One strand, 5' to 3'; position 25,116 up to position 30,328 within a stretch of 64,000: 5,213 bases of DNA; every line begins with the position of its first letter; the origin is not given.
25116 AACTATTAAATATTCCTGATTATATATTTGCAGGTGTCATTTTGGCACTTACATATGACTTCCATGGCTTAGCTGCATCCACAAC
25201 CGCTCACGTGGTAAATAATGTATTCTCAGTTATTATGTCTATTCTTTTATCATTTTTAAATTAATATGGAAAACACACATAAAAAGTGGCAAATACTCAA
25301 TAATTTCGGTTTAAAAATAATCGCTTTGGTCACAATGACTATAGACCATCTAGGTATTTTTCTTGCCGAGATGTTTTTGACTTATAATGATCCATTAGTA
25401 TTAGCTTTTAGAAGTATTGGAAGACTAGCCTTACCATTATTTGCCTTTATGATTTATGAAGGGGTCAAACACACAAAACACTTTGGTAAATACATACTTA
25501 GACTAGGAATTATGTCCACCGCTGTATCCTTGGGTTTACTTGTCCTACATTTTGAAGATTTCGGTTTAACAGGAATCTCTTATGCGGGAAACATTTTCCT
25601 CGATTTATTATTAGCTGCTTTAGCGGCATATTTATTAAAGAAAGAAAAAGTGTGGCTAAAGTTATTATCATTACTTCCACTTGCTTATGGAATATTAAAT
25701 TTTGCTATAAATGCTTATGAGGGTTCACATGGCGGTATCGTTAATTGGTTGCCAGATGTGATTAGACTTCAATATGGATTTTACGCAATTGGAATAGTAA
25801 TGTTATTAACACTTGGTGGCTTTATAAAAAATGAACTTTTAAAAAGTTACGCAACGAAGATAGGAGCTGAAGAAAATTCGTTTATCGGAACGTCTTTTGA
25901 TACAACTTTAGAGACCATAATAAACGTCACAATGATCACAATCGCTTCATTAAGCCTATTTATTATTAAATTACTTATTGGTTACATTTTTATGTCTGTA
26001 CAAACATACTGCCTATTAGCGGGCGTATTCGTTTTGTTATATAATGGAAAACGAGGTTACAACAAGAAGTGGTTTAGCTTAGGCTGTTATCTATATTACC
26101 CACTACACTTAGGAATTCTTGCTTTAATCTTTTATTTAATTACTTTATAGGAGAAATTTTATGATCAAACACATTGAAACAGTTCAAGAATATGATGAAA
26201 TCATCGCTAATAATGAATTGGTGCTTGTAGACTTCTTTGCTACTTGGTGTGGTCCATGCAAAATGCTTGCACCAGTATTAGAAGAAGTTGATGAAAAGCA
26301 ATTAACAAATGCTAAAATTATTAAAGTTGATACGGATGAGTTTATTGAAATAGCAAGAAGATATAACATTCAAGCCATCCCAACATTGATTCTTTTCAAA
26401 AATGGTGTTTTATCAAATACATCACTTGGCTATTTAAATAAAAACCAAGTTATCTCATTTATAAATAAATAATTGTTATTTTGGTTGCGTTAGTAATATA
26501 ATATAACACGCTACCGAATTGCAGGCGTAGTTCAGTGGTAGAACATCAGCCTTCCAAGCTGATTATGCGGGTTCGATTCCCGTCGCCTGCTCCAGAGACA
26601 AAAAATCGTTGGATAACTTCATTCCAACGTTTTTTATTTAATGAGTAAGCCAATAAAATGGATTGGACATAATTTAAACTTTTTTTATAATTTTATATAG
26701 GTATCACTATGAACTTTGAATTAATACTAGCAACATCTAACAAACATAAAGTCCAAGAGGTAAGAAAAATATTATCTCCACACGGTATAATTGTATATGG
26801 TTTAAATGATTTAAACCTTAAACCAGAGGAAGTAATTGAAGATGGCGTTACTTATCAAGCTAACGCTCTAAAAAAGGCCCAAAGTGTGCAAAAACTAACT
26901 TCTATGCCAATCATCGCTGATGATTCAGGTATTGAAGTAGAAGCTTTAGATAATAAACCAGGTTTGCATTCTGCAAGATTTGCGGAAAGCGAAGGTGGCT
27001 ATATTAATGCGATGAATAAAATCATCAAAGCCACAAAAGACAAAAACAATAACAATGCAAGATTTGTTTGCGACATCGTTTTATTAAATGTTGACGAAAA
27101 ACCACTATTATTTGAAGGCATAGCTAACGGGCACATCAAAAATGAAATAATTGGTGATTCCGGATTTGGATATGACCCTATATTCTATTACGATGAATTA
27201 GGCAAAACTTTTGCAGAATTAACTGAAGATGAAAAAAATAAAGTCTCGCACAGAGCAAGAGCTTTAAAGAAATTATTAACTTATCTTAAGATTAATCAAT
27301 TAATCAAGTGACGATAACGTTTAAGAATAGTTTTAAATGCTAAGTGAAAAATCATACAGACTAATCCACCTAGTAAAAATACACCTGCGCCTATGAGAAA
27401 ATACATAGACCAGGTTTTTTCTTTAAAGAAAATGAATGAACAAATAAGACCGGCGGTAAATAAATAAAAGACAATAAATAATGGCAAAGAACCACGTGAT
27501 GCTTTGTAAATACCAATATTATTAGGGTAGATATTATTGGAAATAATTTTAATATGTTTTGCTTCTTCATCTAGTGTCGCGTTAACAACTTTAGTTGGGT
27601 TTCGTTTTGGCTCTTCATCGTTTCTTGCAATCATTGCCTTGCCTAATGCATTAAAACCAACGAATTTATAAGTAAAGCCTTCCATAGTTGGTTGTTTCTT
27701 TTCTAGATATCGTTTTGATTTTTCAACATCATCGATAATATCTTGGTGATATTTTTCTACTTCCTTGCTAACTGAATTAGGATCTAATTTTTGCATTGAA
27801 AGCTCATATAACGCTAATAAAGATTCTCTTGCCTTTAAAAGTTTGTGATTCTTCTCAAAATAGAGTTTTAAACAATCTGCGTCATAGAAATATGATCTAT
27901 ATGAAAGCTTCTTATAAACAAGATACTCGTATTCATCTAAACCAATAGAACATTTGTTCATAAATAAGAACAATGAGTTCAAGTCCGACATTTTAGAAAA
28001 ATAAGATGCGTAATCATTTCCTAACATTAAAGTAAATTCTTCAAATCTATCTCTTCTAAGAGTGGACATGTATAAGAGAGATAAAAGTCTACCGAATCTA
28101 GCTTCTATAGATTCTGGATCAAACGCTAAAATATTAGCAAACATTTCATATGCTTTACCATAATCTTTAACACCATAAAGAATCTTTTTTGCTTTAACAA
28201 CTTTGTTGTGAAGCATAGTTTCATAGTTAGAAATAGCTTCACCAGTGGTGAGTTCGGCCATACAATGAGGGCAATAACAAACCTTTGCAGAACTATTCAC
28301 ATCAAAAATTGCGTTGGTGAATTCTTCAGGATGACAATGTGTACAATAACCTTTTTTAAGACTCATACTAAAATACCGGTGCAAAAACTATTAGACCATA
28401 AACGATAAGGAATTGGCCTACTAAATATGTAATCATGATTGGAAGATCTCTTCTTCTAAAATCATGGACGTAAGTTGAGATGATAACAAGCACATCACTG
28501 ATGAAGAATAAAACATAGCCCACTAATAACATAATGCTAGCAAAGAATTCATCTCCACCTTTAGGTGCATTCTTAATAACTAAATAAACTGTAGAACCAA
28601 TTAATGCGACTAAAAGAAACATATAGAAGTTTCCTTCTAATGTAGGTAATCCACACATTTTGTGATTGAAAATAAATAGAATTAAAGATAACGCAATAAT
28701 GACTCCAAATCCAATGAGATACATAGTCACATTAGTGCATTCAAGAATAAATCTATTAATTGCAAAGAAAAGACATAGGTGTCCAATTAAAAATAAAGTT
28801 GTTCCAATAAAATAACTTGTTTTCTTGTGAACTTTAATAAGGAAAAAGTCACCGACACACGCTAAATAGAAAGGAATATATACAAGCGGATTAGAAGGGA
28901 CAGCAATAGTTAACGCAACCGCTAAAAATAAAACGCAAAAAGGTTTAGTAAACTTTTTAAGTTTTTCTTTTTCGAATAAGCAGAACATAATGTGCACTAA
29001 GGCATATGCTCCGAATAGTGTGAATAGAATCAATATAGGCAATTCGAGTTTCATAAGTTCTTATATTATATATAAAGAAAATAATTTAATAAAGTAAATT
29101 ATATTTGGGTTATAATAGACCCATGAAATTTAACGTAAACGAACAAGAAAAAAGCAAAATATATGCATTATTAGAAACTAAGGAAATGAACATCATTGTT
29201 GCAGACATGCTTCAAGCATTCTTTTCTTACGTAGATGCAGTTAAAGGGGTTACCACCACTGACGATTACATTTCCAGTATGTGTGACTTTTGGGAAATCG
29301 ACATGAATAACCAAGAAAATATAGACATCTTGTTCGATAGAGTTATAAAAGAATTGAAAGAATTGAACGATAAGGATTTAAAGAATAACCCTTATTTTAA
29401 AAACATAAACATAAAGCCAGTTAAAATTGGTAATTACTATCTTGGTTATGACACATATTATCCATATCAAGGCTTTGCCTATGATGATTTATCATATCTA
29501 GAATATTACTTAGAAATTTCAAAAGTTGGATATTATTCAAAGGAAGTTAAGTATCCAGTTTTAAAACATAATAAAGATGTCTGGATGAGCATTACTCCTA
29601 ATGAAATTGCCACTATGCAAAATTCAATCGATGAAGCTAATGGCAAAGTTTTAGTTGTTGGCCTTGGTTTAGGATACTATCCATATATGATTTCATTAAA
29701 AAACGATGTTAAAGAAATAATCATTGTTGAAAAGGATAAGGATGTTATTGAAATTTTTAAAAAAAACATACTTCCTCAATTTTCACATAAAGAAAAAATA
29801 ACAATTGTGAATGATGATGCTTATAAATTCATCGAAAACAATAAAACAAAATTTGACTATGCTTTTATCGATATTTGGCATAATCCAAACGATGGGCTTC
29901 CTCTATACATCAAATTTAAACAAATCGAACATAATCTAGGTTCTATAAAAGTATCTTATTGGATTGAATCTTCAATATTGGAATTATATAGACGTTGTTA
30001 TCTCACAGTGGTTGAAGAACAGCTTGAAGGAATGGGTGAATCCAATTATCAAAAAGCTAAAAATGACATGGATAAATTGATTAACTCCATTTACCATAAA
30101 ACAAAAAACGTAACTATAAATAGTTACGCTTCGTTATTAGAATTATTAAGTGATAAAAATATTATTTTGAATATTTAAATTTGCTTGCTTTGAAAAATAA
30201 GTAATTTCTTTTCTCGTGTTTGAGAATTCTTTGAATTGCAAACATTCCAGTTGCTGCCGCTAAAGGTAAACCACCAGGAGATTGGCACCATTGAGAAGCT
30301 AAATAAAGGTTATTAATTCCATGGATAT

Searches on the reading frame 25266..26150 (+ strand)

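Call 55: search_protein_families(library=pfam, proteins=[window:25266-26150:+], max_evalue=0.00001)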
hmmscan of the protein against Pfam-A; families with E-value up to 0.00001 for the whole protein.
window:25266-26150:+ (294 aa): 1 family
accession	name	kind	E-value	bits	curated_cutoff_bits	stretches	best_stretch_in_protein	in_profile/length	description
PF05857.17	TraX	-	4.9e-20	72.8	25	1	16-288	5-216/217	TraX protein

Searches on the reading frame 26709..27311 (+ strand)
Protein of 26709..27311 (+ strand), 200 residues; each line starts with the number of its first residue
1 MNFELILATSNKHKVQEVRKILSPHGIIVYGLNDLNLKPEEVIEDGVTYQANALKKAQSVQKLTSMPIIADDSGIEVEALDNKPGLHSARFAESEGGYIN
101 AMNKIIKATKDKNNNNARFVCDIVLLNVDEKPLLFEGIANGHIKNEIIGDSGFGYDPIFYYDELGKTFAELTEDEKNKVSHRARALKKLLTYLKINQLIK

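Call 24: search_protein_families(library=pfam, proteins=[window:26709-27311:+], max_evalue=0.001)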
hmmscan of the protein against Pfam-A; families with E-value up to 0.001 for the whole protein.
window:26709-27311:+ (200 aa): 1 family
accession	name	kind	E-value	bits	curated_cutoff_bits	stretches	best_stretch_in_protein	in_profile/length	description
PF01725.21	Ham1p_like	-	2.4e-59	200.8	22.5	1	5-191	1-185/186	Ham1 family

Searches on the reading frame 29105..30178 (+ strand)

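Call 24: search_protein_families(library=pfam, proteins=[window:29105-30178:+], max_evalue=0.001)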
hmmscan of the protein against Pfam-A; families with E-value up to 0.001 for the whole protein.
window:29105-30178:+ (357 aa): 2 families
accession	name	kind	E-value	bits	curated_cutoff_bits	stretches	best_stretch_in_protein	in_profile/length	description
PF01564.23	Spermine_synth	-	1.3e-09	38.3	22.9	1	168-257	8-99/186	Spermine/spermidine synthase domain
PF02475.24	TRM5-TYW2_MTfase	-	0.00053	20.4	28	0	165-251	24-106/164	TRM5/TYW2 methyltransferase domain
